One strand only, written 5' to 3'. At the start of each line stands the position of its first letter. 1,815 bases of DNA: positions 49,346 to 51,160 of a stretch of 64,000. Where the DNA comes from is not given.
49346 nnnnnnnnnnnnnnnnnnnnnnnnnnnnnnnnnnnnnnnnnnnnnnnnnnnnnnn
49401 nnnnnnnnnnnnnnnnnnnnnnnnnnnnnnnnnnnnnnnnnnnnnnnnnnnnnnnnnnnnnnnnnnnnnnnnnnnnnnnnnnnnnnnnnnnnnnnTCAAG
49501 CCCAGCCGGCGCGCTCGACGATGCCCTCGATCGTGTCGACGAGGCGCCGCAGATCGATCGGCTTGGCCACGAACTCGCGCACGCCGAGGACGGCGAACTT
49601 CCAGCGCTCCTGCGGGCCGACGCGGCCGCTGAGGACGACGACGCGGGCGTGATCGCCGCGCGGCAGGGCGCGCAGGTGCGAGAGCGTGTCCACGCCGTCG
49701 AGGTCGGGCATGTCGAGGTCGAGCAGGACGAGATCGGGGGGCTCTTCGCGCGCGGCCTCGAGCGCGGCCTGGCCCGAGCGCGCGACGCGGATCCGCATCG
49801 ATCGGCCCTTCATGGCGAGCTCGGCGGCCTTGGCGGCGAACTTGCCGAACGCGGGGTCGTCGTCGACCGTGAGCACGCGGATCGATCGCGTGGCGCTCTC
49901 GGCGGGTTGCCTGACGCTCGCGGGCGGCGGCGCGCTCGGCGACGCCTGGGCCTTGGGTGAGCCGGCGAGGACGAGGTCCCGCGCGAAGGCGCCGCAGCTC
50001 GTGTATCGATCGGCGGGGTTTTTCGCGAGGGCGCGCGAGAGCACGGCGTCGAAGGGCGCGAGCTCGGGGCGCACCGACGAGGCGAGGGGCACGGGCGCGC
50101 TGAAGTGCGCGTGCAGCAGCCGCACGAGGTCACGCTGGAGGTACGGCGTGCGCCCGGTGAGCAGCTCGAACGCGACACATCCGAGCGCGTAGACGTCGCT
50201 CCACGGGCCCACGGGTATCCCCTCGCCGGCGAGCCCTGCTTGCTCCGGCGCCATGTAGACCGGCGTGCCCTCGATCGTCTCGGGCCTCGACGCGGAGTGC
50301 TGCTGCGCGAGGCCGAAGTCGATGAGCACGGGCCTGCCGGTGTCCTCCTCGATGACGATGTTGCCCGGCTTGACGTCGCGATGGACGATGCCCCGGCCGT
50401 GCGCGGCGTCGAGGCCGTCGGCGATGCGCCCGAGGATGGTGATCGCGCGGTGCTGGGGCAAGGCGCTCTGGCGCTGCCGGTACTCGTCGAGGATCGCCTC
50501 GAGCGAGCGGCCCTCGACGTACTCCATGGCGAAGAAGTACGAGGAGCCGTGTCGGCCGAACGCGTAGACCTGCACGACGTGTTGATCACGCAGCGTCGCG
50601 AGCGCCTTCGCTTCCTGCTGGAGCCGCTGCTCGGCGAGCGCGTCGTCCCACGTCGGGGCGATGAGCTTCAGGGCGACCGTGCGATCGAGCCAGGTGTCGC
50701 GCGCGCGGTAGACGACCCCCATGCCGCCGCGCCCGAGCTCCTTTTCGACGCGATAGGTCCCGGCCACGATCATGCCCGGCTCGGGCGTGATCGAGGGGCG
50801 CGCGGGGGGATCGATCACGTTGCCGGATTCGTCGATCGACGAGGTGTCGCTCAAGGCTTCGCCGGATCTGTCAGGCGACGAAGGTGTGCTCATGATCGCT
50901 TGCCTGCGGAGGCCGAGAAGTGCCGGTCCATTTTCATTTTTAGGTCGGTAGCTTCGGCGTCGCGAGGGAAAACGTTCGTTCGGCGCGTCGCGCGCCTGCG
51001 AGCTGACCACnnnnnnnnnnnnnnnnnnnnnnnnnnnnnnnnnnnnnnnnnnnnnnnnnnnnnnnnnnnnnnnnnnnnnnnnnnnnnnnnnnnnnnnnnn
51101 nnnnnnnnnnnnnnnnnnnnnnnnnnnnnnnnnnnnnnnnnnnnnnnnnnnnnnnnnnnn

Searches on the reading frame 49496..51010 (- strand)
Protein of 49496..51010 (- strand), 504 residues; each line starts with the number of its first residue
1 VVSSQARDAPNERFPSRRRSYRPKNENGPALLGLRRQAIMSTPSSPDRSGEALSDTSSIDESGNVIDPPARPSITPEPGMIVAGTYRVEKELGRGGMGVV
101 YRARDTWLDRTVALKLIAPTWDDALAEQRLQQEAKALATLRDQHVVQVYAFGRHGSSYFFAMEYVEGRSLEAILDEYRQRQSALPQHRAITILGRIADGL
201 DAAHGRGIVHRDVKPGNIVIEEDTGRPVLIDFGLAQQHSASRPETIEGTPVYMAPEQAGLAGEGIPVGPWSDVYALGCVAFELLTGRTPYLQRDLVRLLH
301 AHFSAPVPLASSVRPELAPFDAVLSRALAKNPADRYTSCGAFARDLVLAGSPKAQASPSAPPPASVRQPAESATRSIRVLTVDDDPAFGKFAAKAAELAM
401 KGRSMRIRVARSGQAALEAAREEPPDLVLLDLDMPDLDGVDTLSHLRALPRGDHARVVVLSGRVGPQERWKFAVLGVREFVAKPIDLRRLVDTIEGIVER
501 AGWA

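Call 7: search_protein_families(library=pfam, proteins=[window:49496-51010:-], max_evalue=0.001)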
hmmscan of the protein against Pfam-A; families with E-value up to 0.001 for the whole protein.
window:49496-51010:- (504 aa): 6 families
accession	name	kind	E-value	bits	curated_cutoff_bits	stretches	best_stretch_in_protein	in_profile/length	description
PF00069.31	Pkinase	-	4e-46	158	31.7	1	86-339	1-255/263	Protein kinase domain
PF07714.23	PK_Tyr_Ser-Thr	-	1.7e-23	83.7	23.1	1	88-300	3-215/258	Protein tyrosine and serine/threonine kinase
PF00072.30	Response_reg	-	6.7e-20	71.8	30.2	1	379-494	1-110/111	Response regulator receiver domain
PF01636.29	APH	-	8.8e-09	35.9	23.2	1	178-235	137-197/239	Phosphotransferase enzyme family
PF03109.22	ABC1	-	5.3e-05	22.9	22.9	1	157-239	142-218/244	ABC1 atypical kinase-like domain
PF17667.7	Pkinase_fungal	-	0.00017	20.9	24.1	1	206-255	306-362/387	Fungal protein kinase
